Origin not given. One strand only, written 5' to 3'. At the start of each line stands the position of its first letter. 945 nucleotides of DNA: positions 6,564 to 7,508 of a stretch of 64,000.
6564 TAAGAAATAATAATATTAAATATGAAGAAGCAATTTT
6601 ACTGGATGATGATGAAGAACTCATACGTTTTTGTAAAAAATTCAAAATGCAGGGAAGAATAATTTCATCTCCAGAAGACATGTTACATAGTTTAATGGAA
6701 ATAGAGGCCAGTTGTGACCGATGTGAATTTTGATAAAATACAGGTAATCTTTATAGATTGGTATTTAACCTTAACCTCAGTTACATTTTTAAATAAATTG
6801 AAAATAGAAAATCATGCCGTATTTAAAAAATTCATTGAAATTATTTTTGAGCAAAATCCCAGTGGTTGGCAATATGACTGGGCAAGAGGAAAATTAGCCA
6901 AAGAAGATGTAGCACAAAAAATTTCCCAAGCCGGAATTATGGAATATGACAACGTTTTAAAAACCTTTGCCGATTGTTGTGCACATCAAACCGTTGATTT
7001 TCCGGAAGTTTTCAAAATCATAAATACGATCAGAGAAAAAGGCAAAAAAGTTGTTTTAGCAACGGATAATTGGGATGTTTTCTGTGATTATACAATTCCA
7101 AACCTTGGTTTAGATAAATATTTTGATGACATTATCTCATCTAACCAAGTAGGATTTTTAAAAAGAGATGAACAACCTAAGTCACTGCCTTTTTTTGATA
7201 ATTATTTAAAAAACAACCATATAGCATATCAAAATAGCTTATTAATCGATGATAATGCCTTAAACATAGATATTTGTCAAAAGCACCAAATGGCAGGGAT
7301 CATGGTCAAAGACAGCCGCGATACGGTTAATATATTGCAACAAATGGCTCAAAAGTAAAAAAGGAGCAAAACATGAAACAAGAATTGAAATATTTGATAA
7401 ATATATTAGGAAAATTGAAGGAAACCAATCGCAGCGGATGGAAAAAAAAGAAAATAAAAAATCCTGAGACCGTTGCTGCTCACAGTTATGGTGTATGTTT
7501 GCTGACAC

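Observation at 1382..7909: Eight-gene translationally coupled operon joining peptide-trimming and nucleotide-cleaving enzymes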

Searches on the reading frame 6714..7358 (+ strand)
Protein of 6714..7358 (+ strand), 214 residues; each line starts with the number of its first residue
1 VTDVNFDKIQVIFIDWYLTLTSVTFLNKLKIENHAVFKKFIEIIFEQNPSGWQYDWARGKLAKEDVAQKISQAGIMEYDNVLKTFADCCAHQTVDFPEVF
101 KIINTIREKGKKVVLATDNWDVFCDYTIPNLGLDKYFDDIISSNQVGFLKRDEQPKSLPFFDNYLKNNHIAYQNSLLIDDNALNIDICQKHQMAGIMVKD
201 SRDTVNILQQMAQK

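Call 3: search_protein_families(library=pfam, proteins=[window:6714-7358:+], max_evalue=0.01)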
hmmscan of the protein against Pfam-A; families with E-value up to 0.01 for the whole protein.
window:6714-7358:+ (214 aa): 3 families
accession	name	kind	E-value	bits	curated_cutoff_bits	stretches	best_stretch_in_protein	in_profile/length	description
PF13419.12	HAD_2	-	2.5e-07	31.4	23.8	1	82-198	66-178/178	Haloacid dehalogenase-like hydrolase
PF00702.32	Hydrolase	-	5.9e-06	27.2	26.4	1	11-156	3-160/191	haloacid dehalogenase-like hydrolase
PF03344.20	Daxx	-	0.00055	20.4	27.6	0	76-117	14-55/99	Daxx N-terminal Rassf1C-interacting domain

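Call 4: search_protein_families(library=ncbifam, proteins=[window:6714-7358:+], max_evalue=0.01)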
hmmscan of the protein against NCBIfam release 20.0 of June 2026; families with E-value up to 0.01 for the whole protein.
window:6714-7358:+ (214 aa): 15 families
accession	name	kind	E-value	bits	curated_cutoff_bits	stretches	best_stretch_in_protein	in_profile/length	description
TIGR02247.1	HAD-1A3-hyp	subfamily_domain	1e-09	38.5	125.4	1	44-211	41-208/211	epoxide hydrolase N-terminal domain-like phosphatase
NF006991.0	PRK09456.1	equivalog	4.4e-08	33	295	1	57-205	48-191/199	glucose-1-phosphatase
TIGR01681.1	HAD-SF-IIIC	subfamily_domain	2.1e-07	31.8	35.75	1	91-189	31-129/132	HAD-IIIC family phosphatase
TIGR02253.1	CTE7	subfamily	7.3e-07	29.2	169.75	1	92-198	92-194/221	TIGR02253 family HAD-type hydrolase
TIGR02252.1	DREG-2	subfamily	6.2e-06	26.1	155.2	1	55-154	70-164/203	HAD hydrolase, REG-2-like, family IA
TIGR02254.1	YjjG_YfnB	equivalog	7.9e-06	25.5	159.9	1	36-187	34-183/223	YjjG family noncanonical pyrimidine nucleotidase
NF009695.0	PRK13222.1-2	equivalog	3.8e-05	23.3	225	1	81-188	81-183/226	phosphoglycolate phosphatase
TIGR01993.1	Pyr-5-nucltdase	equivalog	0.00011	22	142.9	1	97-194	87-179/183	pyrimidine 5'-nucleotidase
NF006976.0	PRK09449.1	equivalog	0.00047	19.7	183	1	65-187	70-182/225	pyrimidine 5'-nucleotidase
TIGR01449.2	PGP_bact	equivalog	0.00064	19.3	180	1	81-155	72-146/213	phosphoglycolate phosphatase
NF009804.0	PRK13288.1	equivalog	0.00082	18.9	218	1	92-192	80-175/215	pyrophosphatase PpaX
NF011564.0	PRK14988.1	equivalog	0.0028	17.4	189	1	101-191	100-185/225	GMP/IMP nucleotidase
NF052576.1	PymNtasePynAStpc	equivalog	0.0039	16.8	350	1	25-188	28-188/229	pyrimidine 5'-nucleotidase PynA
NF009694.0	PRK13222.1-1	equivalog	0.0045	16.3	415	1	83-185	100-197/252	phosphoglycolate phosphatase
NF009698.0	PRK13223.1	equivalog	0.0058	15.8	466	1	66-185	68-187/272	phosphoglycolate phosphatase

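Call 10: find_homologous_proteins(query=window:6714-7358:+, max_evalue=0.001)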
Query window:6714-7358:+ (214 aa): 26 proteins with E <= 0.001 among 131 candidates.
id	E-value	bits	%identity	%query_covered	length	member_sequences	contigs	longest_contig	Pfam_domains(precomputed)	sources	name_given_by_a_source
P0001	2.4e-139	480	99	100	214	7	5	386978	PF13419.13,PF00702.33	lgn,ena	-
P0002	2.1e-101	356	69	100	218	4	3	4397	PF00702.33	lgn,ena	-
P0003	8.5e-101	354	72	97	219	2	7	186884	PF13419.13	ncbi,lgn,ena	-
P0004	6.6e-99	348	68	99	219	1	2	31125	PF13419.13,PF00702.33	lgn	-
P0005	4.0e-97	342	69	97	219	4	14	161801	PF13419.13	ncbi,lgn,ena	-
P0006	5.1e-95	335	67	97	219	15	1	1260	PF13419.13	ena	-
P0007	2.1e-90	320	65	97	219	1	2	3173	PF13419.13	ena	-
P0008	8.9e-90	318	63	97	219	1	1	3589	PF13419.13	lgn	-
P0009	1.1e-89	318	62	100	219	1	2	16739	PF13419.13,PF00702.33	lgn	-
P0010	3.6e-88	313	63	100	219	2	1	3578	PF13419.13,PF00702.33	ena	-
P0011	5.4e-87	309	61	100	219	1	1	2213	PF13419.13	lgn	-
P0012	2.5e-86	307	63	100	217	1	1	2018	PF13419.13,PF00702.33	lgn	-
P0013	2.6e-86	307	63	100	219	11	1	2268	PF13419.13,PF00702.33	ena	-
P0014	6.0e-85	302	60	100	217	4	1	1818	PF13419.13,PF00702.33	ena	-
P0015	2.4e-84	300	61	99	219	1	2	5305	PF13419.13,PF00702.33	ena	-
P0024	5.1e-58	214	46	98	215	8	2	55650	PF13419.13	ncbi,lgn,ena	-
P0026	2.4e-23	101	34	94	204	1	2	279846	PF00702.33,PF12710.14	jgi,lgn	jgi:FMN phosphatase YigB (HAD superfamily)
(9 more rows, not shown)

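Call 11: find_encoding_contigs(protein=P0024, flank=10000, max_places=3)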
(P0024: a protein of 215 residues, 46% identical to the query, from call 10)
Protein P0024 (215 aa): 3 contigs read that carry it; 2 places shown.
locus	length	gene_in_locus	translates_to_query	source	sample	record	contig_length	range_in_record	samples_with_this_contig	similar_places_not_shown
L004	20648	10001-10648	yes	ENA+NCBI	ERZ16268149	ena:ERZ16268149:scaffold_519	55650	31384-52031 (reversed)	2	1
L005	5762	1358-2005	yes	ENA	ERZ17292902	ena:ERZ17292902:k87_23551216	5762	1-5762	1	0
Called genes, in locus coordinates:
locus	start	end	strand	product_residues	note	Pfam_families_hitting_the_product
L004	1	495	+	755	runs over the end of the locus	PF01136:Peptidase_U32, PF12392:DUF3656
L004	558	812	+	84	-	-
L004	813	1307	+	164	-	PF04542:Sigma70_r2, PF08281:Sigma70_r4_2, PF04545:Sigma70_r4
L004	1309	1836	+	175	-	-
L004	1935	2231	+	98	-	-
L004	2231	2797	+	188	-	PF00561:Abhydrolase_1 (weak), PF02230:Abhydrolase_2, PF07819:PGAP1 (weak)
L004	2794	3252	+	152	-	PF13302:Acetyltransf_3 (weak), PF13527:Acetyltransf_9 (weak), PF00583:Acetyltransf_1, PF13673:Acetyltransf_10, PF13508:Acetyltransf_7, PF08445:FR47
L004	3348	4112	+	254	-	PF05170:AsmA, PF05359:DUF748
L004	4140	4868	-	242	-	PF02146:SIR2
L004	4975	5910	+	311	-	PF06342:DUF1057 (weak), PF00561:Abhydrolase_1, PF12146:Hydrolase_4, PF12697:Abhydrolase_6, PF08386:Abhydrolase_4 (weak)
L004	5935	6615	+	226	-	PF01048:PNP_UDP_1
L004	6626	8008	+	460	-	PF01523:PmbA_TldD_1st, PF19290:PmbA_TldD_2nd, PF19289:PmbA_TldD_3rd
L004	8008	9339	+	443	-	PF19290:PmbA_TldD_2nd, PF19289:PmbA_TldD_3rd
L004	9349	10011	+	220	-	-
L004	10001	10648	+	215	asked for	PF13419:HAD_2 (weak)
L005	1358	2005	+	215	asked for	PF13419:HAD_2 (weak)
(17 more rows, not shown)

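Call 12: find_encoding_contigs(protein=P0026, flank=10000, max_places=3)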
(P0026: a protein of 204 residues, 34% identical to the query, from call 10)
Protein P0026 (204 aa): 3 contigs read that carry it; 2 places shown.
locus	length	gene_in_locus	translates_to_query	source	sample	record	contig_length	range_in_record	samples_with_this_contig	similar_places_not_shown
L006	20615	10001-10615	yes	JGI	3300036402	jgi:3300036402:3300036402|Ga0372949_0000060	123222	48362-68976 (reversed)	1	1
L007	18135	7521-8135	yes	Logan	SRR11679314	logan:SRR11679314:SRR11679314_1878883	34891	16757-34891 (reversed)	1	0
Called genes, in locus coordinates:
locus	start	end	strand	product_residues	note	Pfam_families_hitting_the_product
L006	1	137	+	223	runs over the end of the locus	PF00175:NAD_binding_1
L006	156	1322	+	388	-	PF02674:Colicin_V, PF00089:Trypsin, PF13365:Trypsin_2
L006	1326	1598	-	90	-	-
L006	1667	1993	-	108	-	PF02585:PIG-L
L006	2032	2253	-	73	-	-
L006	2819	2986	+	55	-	-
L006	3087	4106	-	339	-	-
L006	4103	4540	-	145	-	PF12802:MarR_2, PF01047:MarR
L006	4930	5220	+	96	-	PF24315:DUF7489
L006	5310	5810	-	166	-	PF04892:VanZ-LLP1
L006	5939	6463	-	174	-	-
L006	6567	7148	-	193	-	-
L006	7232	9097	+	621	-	PF00128:Alpha-amylase, PF14701:hDGE_amylase (weak)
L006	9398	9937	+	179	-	-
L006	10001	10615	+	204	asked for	PF00702:Hydrolase (weak), PF12710:HAD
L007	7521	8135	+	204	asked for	PF00702:Hydrolase (weak), PF12710:HAD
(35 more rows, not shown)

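Call 13: find_encoding_contigs(protein=P0005, flank=10000, max_places=3)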
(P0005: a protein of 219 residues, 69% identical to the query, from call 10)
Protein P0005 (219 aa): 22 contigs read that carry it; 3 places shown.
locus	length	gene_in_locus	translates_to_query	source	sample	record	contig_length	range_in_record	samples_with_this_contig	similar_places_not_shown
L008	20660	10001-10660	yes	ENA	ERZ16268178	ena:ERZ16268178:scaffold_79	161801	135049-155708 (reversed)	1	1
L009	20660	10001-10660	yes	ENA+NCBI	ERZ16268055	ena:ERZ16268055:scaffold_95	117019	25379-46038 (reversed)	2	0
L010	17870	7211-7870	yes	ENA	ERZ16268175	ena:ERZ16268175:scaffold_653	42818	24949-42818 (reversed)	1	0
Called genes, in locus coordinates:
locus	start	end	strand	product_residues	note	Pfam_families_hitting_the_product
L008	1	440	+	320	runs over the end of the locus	PF14238:DUF4340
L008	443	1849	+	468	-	PF00989:PAS (faint), PF13426:PAS_9 (faint), PF08447:PAS_3, PF00512:HisKA, PF02518:HATPase_c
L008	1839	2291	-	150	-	PF07007:LprI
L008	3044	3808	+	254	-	PF05170:AsmA, PF05359:DUF748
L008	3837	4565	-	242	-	PF02146:SIR2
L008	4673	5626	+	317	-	PF06342:DUF1057 (weak), PF00561:Abhydrolase_1, PF12146:Hydrolase_4, PF12697:Abhydrolase_6, PF08386:Abhydrolase_4 (weak)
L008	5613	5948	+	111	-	PF03819:MazG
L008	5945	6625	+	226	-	PF01048:PNP_UDP_1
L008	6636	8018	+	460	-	PF01523:PmbA_TldD_1st, PF19290:PmbA_TldD_2nd, PF19289:PmbA_TldD_3rd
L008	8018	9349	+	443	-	PF19290:PmbA_TldD_2nd, PF19289:PmbA_TldD_3rd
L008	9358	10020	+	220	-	PF00702:Hydrolase (weak), PF13419:HAD_2 (weak)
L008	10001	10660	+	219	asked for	PF13419:HAD_2 (weak)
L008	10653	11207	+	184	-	PF12917:YfbR-like, PF13023:HD_3, PF01966:HD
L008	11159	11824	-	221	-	PF00293:NUDIX (faint)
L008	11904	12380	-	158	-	PF00583:Acetyltransf_1, PF13673:Acetyltransf_10, PF13508:Acetyltransf_7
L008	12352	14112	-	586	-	PF13432:TPR_16 (weak), PF13424:TPR_12 (weak), PF23914:TPR_CcmH_CycH (weak), PF13432:TPR_16 (weak), PF14559:TPR_19 (weak), PF14559:TPR_19, PF08242:Methyltransf_12, PF13847:Methyltransf_31, +22 more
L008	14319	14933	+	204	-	PF00163:Ribosomal_S4, PF01479:S4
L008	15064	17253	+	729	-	-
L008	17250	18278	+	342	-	PF12911:OppC_N (weak), PF00528:BPD_transp_1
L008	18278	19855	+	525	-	PF13555:AAA_29 (faint), PF00005:ABC_tran, PF20720:nSTAND3 (faint), PF08352:oligo_HPY (faint), PF02463:SMC_N, PF00005:ABC_tran, PF13304:AAA_21 (weak)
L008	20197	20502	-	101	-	-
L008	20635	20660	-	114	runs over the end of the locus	-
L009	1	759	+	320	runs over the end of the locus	PF14238:DUF4340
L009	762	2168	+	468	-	PF00989:PAS (faint), PF13426:PAS_9 (faint), PF08447:PAS_3, PF00512:HisKA, PF02518:HATPase_c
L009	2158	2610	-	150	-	PF07007:LprI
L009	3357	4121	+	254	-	PF05170:AsmA, PF05359:DUF748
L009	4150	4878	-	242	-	PF02146:SIR2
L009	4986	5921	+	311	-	PF06342:DUF1057 (weak), PF00561:Abhydrolase_1, PF12146:Hydrolase_4, PF12697:Abhydrolase_6, PF08386:Abhydrolase_4 (weak)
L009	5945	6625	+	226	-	PF01048:PNP_UDP_1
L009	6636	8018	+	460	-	PF01523:PmbA_TldD_1st, PF19290:PmbA_TldD_2nd, PF19289:PmbA_TldD_3rd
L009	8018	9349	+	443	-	PF19290:PmbA_TldD_2nd, PF19289:PmbA_TldD_3rd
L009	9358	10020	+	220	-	PF00702:Hydrolase (weak), PF13419:HAD_2 (weak)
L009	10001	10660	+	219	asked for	PF13419:HAD_2 (weak)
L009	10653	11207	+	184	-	PF12917:YfbR-like, PF13023:HD_3, PF01966:HD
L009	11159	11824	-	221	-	PF00293:NUDIX (faint)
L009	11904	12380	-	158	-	PF00583:Acetyltransf_1, PF13673:Acetyltransf_10, PF13508:Acetyltransf_7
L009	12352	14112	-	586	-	PF13432:TPR_16 (weak), PF13424:TPR_12 (weak), PF23914:TPR_CcmH_CycH (weak), PF13432:TPR_16 (weak), PF14559:TPR_19 (weak), PF14559:TPR_19, PF08242:Methyltransf_12, PF13847:Methyltransf_31, +22 more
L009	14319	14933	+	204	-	PF00163:Ribosomal_S4, PF01479:S4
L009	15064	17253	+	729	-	-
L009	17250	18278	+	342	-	PF12911:OppC_N (weak), PF00528:BPD_transp_1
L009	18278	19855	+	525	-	PF13555:AAA_29 (faint), PF00005:ABC_tran, PF20720:nSTAND3 (faint), PF08352:oligo_HPY (faint), PF02463:SMC_N, PF00005:ABC_tran, PF13304:AAA_21 (weak)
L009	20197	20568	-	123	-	-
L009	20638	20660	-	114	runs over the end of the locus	-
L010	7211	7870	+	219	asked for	PF13419:HAD_2 (weak)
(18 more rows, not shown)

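Call 25: search_solved_structures(query=window:6714-7358:+, max_evalue=1, show_alignments=2)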
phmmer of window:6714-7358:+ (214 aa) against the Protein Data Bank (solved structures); distinct sequences matched with E-value up to 1: 23.
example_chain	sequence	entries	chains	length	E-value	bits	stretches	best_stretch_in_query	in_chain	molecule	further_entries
9r2d_A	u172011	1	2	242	0.02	18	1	48-150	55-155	Crystal structure of ASB1.3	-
8bp0_A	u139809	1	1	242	0.035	17.1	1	48-150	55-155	BHMeHis1.8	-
1x42_A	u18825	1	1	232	0.054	16.5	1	80-182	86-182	hypothetical protein PH0459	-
2go7_A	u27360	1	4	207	0.055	16.5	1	127-196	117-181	hydrolase, haloacid dehalogenase-like family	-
2msn_A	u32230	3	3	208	0.055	16.5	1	127-196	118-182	Hydrolase, haloacid dehalogenase-like family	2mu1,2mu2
3e58_A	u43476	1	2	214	0.081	15.9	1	90-183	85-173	putative Beta-phosphoglucomutase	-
8pno_A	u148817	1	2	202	0.087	15.8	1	96-202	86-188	Alpha-D-glucose 1-phosphate phosphatase YihX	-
2b0c_A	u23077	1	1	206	0.092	15.8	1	96-202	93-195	putative phosphatase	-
8pne_A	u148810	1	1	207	0.093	15.8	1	96-202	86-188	Alpha-D-glucose 1-phosphate phosphatase YihX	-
1cqz_A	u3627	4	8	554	0.12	15.4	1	69-207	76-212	EPOXIDE HYDROLASE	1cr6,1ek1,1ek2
6q7n_A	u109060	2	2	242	0.17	14.9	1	88-182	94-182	BH32 | OE1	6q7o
3u26_A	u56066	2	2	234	0.18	14.8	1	88-181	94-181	PF00702 domain protein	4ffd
6q7q_A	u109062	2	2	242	0.27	14.2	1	64-181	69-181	OE1.3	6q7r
2yy6_A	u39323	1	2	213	0.31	14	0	87-154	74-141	phosphoglycolate phosphatase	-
4ap9_A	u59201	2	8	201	0.33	13.9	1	96-210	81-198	PHOSPHOSERINE PHOSPHATASE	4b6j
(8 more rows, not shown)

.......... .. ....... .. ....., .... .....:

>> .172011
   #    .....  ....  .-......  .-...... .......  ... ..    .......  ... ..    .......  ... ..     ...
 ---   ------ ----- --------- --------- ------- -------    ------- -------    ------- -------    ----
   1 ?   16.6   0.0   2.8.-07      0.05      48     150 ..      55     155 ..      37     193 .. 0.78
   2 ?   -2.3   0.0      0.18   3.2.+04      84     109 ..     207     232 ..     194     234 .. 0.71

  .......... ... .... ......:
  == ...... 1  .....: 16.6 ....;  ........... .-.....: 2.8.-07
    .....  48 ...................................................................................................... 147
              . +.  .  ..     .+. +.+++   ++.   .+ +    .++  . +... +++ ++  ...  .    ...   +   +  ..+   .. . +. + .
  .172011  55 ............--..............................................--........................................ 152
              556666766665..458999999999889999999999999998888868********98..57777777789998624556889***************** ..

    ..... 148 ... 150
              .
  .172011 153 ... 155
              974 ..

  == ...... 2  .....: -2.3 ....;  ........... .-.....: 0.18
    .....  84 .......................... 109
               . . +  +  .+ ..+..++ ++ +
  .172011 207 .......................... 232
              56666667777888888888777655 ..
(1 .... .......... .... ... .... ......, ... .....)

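Call 37: find_related_loci(query=A1, collection=metagenome_contigs, flank=10000)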
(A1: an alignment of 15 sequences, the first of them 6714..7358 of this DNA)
Query A1 (214 aa) in metagenome_contigs; peptide patterns used: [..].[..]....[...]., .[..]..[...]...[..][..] (x = any residue, [..] = any of these).
51 stretches matched a pattern; 10 encode a relative of the query (tblastn E <= 1e-3); 9 distinct loci.
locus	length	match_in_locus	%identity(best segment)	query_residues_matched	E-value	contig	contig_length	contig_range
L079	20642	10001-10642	51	1-214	1e-72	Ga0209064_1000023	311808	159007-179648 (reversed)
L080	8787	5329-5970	50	1-213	2e-71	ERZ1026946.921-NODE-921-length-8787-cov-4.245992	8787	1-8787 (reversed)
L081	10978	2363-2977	48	1-205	8e-67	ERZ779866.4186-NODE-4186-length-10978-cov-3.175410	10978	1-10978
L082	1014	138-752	38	9-214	3e-50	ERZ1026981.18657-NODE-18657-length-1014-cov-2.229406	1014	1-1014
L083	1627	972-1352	36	56-181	2e-24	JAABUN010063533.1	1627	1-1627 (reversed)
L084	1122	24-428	33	48-181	5e-19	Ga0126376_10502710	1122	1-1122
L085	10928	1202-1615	29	4-144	2e-17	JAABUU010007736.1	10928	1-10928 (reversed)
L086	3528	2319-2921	24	10-195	2e-10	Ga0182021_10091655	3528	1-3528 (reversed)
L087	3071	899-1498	25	10-209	2e-9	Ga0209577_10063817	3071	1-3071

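Call 49: search_protein_families(library=padloc, proteins=[window:6714-7358:+], max_evalue=0.001)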
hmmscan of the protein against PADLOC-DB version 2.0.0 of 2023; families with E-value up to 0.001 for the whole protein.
window:6714-7358:+ (214 aa): 0 families

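Call 55: search_protein_families(library=pfam, proteins=[L082:108-758:+], max_evalue=0.001)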
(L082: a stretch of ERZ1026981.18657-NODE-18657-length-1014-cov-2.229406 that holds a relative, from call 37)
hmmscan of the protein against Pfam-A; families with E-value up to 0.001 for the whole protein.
L082:108-758:+ (217 aa): 2 families
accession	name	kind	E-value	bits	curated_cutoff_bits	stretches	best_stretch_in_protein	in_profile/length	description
PF13419.12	HAD_2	-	0.00023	21.8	23.8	1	99-195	83-174/178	Haloacid dehalogenase-like hydrolase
PF00702.32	Hydrolase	-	0.00063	20.6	26.4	1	92-151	95-154/191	haloacid dehalogenase-like hydrolase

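Call 56: predict_structure(alignment_id=A4)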
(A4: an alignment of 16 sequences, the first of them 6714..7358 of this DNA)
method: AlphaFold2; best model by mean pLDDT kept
length: 214 residues; sequences in the alignment: 16
mean_pLDDT: 95.3   pTM: 0.91
mean pLDDT of the five models: 95.3, 92.5, 92.1, 91.7, 91.5
residues with pLDDT >= 90: 195; 70-90: 16; 50-70: 2; < 50: 1
segments of 3 or more residues with pLDDT < 50: none
pLDDT, mean of each block of 10 residues (from residue 1): 78 98 93 96 86 94 97 96 97 97 98 98 97 98 98 95 98 98 97 97 97 91
secondary structure, 60 per line:
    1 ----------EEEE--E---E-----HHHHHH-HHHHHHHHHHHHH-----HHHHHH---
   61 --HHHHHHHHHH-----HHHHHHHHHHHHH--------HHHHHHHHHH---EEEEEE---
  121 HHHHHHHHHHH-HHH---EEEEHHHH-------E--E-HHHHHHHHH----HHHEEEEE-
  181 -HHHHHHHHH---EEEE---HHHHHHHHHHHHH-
elements in order: E11-14 H27-32 H34-46 H52-57 H63-72 H78-90 H99-108 E112-117 H121-131 E139-142 H143-146 H159-167 E175-179 H182-190 E194-197 H201-213
